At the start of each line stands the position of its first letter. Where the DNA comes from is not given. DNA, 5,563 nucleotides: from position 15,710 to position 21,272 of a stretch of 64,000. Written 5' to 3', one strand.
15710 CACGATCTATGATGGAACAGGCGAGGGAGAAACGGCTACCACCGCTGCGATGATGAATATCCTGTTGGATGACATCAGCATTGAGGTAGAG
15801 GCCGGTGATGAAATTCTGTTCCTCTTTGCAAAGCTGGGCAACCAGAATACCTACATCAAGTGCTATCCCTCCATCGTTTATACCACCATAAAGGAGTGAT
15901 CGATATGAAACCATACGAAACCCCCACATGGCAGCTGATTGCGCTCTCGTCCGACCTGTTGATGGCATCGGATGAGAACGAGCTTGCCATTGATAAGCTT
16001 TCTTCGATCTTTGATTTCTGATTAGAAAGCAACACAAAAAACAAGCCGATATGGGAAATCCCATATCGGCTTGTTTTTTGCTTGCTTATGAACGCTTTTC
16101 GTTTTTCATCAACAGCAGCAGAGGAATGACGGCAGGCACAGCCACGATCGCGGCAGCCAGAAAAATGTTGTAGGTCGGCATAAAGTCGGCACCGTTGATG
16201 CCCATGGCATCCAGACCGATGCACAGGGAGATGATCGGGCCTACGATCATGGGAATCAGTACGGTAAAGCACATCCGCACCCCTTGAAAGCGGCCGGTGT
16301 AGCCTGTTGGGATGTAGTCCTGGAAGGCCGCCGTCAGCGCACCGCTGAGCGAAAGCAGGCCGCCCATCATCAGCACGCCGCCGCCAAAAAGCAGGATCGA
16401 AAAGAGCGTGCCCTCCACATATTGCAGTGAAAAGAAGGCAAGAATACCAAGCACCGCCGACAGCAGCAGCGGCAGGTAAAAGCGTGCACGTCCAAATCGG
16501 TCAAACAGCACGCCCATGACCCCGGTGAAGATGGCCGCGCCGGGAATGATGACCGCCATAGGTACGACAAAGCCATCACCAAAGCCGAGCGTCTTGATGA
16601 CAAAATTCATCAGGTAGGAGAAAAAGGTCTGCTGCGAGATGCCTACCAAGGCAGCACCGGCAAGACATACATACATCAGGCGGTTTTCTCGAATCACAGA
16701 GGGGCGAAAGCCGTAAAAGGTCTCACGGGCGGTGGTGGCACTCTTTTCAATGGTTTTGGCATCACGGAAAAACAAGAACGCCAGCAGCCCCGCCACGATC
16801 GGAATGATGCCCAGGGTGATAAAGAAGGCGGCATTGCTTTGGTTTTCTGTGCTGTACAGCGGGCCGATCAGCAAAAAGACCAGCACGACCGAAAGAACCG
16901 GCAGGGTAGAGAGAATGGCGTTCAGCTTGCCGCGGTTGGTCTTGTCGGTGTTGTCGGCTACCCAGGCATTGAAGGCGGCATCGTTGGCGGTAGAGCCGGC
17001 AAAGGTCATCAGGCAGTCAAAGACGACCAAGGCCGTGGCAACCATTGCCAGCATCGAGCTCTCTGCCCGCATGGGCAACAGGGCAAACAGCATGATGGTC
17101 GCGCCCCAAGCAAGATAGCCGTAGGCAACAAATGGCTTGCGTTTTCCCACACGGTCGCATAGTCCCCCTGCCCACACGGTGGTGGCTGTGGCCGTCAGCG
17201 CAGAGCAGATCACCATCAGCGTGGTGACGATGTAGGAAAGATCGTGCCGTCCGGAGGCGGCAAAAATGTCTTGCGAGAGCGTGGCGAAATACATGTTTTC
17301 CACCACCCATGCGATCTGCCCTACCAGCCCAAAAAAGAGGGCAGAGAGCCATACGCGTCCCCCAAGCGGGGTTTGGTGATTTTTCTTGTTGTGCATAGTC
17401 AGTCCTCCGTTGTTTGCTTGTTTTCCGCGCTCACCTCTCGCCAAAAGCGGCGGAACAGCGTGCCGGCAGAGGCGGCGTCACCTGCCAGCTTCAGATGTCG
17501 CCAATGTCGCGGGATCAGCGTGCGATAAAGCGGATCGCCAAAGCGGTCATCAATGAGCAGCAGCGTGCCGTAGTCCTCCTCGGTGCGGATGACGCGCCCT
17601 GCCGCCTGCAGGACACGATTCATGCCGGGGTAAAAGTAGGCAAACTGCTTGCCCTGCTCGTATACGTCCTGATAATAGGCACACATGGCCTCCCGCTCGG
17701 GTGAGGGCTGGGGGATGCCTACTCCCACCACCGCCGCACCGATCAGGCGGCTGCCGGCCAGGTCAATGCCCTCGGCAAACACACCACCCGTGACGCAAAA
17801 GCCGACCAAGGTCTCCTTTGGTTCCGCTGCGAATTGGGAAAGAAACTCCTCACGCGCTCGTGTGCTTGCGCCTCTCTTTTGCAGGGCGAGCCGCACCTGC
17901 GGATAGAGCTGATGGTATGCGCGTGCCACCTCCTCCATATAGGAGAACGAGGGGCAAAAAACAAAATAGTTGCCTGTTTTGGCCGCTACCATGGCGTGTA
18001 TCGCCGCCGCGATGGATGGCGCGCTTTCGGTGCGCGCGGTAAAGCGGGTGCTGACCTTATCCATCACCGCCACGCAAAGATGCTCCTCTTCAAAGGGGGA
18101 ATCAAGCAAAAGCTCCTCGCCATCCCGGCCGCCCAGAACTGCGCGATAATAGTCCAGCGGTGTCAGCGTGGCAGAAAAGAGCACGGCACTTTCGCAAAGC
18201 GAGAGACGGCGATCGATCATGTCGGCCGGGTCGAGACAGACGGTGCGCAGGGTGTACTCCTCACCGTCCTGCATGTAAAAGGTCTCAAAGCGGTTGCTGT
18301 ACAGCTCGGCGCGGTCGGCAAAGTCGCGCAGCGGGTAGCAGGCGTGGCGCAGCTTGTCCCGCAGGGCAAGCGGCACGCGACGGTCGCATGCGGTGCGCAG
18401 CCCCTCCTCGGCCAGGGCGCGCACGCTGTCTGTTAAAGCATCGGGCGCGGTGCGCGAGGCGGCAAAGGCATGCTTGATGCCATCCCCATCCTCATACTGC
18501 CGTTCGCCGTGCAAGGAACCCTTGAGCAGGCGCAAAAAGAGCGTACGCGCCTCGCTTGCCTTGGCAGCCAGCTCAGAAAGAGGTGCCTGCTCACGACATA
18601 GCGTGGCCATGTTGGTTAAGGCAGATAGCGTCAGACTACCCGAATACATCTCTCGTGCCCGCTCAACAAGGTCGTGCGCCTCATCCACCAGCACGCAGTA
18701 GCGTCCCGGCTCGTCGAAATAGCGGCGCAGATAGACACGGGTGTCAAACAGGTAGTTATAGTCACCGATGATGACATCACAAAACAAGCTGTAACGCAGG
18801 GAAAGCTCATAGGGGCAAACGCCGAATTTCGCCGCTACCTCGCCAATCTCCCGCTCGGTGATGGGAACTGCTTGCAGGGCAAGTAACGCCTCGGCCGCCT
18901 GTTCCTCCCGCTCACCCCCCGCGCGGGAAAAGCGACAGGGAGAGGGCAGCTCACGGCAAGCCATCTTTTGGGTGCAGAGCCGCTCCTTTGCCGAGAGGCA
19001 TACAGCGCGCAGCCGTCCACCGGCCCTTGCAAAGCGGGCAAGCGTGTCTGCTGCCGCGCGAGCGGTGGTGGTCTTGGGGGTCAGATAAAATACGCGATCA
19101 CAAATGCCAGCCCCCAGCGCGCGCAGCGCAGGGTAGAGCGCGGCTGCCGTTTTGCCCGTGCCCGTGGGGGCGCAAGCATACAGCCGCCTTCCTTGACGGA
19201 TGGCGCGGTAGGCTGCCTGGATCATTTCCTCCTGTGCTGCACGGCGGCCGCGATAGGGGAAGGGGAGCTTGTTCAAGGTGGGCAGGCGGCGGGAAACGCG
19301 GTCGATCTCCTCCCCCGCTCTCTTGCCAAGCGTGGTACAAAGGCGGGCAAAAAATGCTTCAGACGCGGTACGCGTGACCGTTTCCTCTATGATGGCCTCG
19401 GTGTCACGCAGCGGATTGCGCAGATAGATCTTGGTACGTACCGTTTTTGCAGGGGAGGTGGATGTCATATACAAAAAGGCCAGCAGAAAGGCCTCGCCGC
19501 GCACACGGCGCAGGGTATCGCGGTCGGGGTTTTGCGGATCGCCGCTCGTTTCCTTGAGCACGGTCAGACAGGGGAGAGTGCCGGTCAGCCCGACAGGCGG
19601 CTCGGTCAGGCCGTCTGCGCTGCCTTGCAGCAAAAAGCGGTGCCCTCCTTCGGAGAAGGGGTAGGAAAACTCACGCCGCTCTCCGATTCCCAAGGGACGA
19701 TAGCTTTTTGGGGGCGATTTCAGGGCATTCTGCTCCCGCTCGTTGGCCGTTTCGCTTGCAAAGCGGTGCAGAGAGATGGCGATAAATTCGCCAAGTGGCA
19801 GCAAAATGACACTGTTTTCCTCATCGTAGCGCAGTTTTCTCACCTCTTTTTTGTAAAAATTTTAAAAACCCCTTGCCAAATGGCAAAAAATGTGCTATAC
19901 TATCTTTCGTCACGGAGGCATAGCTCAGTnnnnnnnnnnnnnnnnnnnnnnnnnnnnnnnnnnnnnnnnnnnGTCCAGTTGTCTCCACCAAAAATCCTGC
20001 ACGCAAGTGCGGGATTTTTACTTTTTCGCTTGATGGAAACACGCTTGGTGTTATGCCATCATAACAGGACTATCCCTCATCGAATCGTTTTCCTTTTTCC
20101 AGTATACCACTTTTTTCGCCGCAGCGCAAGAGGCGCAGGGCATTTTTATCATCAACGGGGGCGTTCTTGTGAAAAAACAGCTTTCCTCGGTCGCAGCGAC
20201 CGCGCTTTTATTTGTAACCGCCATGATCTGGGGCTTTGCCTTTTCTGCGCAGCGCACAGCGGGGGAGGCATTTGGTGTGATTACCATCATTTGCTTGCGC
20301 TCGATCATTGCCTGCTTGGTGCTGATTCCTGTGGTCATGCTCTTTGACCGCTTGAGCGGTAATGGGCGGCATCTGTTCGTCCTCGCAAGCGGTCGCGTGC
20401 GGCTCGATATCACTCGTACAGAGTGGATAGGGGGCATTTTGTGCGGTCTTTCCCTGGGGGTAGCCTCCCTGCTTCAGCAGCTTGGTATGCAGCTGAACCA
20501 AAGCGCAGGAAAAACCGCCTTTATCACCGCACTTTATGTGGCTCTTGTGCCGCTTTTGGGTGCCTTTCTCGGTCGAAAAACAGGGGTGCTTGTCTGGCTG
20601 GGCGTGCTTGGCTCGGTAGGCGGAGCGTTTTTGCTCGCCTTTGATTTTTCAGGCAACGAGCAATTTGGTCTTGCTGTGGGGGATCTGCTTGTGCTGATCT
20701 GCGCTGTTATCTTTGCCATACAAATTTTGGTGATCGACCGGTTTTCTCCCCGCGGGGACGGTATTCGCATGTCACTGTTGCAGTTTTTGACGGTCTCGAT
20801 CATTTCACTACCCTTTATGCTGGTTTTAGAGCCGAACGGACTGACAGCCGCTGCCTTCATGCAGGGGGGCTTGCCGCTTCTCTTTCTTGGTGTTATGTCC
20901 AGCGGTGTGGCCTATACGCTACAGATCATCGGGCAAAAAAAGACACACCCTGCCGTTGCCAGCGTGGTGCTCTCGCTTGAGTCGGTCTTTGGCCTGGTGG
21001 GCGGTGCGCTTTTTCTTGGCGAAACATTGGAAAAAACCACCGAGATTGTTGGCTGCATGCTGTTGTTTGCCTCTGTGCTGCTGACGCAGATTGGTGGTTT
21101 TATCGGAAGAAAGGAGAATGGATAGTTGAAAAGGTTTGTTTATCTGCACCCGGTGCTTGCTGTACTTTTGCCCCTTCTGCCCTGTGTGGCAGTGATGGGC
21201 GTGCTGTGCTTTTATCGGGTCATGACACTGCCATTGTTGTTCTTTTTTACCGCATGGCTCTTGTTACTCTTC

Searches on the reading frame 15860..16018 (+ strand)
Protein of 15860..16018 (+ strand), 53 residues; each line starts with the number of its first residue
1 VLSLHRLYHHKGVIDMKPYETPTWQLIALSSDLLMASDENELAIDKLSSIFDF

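Call 16: find_homologous_proteins(query=A2, max_evalue=10)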
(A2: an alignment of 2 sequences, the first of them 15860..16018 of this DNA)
Query A2 (2 sequences) (53 aa, profile of the alignment): 28 proteins with E <= 10 among 28 candidates.
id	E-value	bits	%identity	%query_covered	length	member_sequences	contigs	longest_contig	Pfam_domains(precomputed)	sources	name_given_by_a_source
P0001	5.1e-21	92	68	72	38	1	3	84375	-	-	-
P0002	2.2e-20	90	97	72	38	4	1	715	-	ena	-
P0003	1.2e-19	88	62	98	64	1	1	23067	-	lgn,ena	-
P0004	1.2e-19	88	87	72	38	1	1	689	-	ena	-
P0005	1.5e-19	87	84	72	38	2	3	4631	-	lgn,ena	-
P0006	4.4e-18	83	76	72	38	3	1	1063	-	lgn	-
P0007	4.7e-18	82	76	72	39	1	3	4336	-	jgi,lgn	jgi:hypothetical protein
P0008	7.5e-18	82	74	81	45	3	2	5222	-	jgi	jgi:hypothetical protein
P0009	7.8e-18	82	76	72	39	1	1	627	-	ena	-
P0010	2.3e-17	80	79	72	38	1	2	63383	-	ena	-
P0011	2.6e-17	80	71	72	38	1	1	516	-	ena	-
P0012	3.1e-17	80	59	83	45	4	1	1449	-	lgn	-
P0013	6.5e-17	79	79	72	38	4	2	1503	-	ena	-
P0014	9.5e-17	78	80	66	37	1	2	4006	-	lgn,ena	-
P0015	1.1e-16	78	68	72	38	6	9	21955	-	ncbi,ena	-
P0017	1.5e-16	78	76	72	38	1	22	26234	-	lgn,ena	-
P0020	2.8e-16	77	76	72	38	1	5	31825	-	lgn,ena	-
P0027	4.1e-14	70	66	72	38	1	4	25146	-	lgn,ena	-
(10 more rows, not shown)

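Call 19: find_encoding_contigs(protein=P0017, flank=10000, max_places=4)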
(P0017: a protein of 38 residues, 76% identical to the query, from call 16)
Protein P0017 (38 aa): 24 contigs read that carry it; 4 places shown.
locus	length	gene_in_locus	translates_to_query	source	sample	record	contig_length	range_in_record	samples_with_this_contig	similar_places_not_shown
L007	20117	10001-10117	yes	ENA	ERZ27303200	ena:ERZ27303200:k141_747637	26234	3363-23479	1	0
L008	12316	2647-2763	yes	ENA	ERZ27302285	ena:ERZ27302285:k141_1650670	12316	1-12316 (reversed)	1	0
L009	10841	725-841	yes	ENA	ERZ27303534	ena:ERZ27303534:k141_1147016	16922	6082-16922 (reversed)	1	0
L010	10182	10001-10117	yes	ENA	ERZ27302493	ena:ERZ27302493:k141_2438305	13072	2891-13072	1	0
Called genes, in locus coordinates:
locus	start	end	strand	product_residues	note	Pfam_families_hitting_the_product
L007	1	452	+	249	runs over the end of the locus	PF14622:Ribonucleas_3_3, PF00636:Ribonuclease_3, PF00035:dsrm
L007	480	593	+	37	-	-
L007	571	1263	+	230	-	PF00027:cNMP_binding, PF13545:HTH_Crp_2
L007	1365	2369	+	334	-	PF12974:Phosphonate-bd (weak), PF09084:NMT1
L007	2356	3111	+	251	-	PF00528:BPD_transp_1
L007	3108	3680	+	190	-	PF00005:ABC_tran, PF13304:AAA_21 (weak)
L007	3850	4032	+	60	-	-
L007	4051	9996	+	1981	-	PF03629:SASA (weak)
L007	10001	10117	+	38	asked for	-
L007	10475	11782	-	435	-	PF07690:MFS_1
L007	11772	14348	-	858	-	PF00270:DEAD, PF06733:DEAD_2, PF13307:Helicase_C_2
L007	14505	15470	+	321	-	PF00892:EamA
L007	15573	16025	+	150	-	-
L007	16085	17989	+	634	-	PF00728:Glyco_hydro_20, PF18088:Glyco_H_20C_C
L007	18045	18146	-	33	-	-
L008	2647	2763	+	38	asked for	-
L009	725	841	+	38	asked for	-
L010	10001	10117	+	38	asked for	-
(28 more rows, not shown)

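Call 20: find_encoding_contigs(protein=P0027, flank=10000, max_places=3)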
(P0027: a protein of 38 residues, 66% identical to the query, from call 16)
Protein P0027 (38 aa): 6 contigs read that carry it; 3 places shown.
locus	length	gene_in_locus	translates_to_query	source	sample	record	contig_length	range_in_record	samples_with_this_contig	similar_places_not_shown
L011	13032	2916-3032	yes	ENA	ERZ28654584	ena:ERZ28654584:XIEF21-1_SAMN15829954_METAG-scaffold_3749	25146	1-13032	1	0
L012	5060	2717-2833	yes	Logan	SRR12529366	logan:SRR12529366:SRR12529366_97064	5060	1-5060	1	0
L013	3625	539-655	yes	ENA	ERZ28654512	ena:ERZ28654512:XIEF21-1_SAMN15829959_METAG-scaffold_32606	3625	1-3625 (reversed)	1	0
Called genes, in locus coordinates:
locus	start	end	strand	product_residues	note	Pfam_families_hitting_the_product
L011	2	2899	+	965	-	?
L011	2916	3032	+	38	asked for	-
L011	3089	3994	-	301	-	PF00149:Metallophos, PF12850:Metallophos_2 (weak)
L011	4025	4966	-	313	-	PF00149:Metallophos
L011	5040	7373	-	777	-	PF08531:Bac_rhamnosid_N, PF05592:Bac_rhamnosid, PF17389:Bac_rhamnosid6H, PF17390:Bac_rhamnosid_C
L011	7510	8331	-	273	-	PF00722:Glyco_hydro_16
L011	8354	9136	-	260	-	PF00106:adh_short, PF13561:adh_short_C2, PF23441:SDR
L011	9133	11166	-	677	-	-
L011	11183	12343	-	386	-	PF02746:MR_MLE_N, PF13378:MR_MLE_C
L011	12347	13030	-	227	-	PF13483:Lactamase_B_3, PF12706:Lactamase_B_2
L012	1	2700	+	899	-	?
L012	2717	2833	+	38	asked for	-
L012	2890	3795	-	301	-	PF00149:Metallophos, PF12850:Metallophos_2 (weak)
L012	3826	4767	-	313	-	PF00149:Metallophos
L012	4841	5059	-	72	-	?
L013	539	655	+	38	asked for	-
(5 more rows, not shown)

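Call 22: find_encoding_contigs(protein=P0010, flank=10000, max_places=2)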
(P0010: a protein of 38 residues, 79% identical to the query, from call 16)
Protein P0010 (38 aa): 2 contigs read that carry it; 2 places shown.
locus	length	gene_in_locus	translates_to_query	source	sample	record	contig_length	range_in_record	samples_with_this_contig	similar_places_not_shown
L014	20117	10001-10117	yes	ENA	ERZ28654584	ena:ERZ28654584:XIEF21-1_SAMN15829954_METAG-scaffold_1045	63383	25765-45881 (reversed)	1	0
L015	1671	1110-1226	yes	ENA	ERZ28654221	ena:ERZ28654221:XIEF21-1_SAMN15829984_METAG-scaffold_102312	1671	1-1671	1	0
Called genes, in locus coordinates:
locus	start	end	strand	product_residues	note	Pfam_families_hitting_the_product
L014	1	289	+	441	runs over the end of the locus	PF01029:NusB, PF22458:RsmF-B_ferredox, PF01189:Methyltr_RsmB-F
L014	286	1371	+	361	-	PF21016:RlmN_N, PF04055:Radical_SAM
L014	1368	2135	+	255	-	PF00481:PP2C (weak), PF13672:PP2C_2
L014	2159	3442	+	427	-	PF00069:Pkinase, PF07714:PK_Tyr_Ser-Thr, PF14531:Kinase-like (weak)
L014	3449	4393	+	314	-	PF16745:RsgA_N, PF03193:RsgA_GTPase, PF01926:MMR_HSR1 (weak)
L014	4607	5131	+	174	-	PF00466:Ribosomal_L10, PF27436:RL10_C (faint)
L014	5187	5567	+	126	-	PF16320:Ribosomal_L12_N, PF00542:Ribosomal_L12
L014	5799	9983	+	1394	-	-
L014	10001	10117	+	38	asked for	-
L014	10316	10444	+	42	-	-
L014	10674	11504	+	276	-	PF00456:Transketolase_N, PF13292:DXP_synthase_N, PF09364:XFP_N (weak), PF00676:E1_dh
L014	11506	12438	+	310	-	PF02779:Transket_pyr, PF02780:Transketolase_C, PF22613:Transketolase_C_1 (weak)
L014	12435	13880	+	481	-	PF17389:Bac_rhamnosid6H (faint)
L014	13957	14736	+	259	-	PF02811:PHP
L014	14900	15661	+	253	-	PF02535:Zip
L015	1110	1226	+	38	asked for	-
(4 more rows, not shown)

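Call 23: find_encoding_contigs(protein=P0003, flank=10000, max_places=2)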
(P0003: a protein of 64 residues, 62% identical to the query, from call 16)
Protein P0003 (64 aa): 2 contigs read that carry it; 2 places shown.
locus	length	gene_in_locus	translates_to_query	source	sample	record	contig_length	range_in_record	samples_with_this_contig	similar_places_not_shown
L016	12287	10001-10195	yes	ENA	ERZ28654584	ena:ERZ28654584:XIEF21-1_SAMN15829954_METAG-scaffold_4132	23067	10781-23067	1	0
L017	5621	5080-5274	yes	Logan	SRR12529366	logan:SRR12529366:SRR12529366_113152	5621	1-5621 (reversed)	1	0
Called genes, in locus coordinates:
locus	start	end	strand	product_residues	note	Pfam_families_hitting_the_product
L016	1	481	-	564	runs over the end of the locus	PF11308:Glyco_hydro_129, PF18952:DUF5696 (weak)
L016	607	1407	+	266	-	PF02311:AraC_binding, PF00165:HTH_AraC, PF12833:HTH_18, PF00165:HTH_AraC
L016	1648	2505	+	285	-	PF22725:GFO_IDH_MocA_C3, PF02894:GFO_IDH_MocA_C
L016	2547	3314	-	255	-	PF02311:AraC_binding (weak), PF00165:HTH_AraC (weak), PF12833:HTH_18, PF00165:HTH_AraC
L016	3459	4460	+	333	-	PF01408:GFO_IDH_MocA, PF02894:GFO_IDH_MocA_C (weak), PF22725:GFO_IDH_MocA_C3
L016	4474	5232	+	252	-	PF01261:AP_endonuc_2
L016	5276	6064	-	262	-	PF01790:LGT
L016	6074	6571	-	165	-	PF00837:T4_deiodinase (weak), PF08534:Redoxin, PF00578:AhpC-TSA, PF00085:Thioredoxin, PF13098:Thioredoxin_2 (weak), PF13905:Thioredoxin_8 (weak)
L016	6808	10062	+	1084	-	-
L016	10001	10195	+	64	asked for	-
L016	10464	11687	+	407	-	PF00764:Arginosuc_synth, PF20979:Arginosuc_syn_C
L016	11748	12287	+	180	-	?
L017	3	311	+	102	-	?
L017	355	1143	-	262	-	PF01790:LGT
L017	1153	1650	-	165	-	PF00837:T4_deiodinase (weak), PF08534:Redoxin, PF00578:AhpC-TSA, PF00085:Thioredoxin, PF13098:Thioredoxin_2 (weak), PF13905:Thioredoxin_8 (weak)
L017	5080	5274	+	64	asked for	-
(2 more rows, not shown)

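Call 24: find_encoding_contigs(protein=P0020, flank=10000, max_places=2)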
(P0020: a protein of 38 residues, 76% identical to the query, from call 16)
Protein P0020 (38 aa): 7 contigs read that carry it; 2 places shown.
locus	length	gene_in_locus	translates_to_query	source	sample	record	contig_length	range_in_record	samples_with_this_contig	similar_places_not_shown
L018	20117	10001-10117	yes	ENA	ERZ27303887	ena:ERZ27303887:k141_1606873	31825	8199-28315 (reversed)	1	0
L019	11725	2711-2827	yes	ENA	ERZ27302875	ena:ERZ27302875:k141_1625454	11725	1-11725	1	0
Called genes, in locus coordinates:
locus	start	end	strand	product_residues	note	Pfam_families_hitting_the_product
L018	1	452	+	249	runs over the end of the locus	PF14622:Ribonucleas_3_3, PF00636:Ribonuclease_3, PF00035:dsrm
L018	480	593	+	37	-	-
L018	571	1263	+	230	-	PF00027:cNMP_binding, PF13545:HTH_Crp_2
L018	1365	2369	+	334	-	PF12974:Phosphonate-bd (weak), PF09084:NMT1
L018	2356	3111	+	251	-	PF00528:BPD_transp_1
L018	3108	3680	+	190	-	PF00005:ABC_tran, PF13304:AAA_21 (weak)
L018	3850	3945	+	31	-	-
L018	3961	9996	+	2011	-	PF03629:SASA (weak)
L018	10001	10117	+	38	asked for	-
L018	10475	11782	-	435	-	PF07690:MFS_1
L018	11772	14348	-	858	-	PF00270:DEAD, PF06733:DEAD_2, PF13307:Helicase_C_2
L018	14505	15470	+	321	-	PF00892:EamA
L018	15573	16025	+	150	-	-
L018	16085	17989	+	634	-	PF00728:Glyco_hydro_20, PF18088:Glyco_H_20C_C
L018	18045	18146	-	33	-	-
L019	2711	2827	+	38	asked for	-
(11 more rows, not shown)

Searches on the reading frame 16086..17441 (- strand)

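Call 62: search_protein_families(library=pfam, proteins=[window:16086-17441:-], max_evalue=0.001)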
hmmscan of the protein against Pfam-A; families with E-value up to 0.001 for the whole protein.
window:16086-17441:- (451 aa): 2 families
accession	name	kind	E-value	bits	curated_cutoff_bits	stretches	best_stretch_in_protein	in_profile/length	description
PF07690.21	MFS_1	-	1.1e-29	103.9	33.4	2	38-402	9-347/347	Major Facilitator Superfamily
PF13347.12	MFS_2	-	3e-07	29.8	27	1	97-444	63-417/427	MFS/sugar transport protein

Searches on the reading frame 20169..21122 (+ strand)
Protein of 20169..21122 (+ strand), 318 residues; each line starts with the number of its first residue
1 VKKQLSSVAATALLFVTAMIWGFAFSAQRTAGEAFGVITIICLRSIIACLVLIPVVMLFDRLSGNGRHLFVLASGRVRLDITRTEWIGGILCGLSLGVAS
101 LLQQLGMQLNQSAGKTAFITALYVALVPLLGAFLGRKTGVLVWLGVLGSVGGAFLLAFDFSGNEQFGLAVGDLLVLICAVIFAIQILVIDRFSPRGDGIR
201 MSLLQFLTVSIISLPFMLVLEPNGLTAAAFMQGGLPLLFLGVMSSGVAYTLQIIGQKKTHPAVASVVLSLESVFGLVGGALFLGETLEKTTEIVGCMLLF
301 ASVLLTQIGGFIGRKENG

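Call 87: search_protein_families(library=pfam, proteins=[window:20169-21122:+], max_evalue=0.00001)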
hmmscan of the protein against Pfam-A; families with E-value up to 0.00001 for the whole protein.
window:20169-21122:+ (318 aa): 1 family
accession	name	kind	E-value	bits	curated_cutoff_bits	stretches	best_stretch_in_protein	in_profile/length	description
PF00892.27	EamA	-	3.9e-27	95.6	28.2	2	171-306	3-133/135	EamA-like transporter family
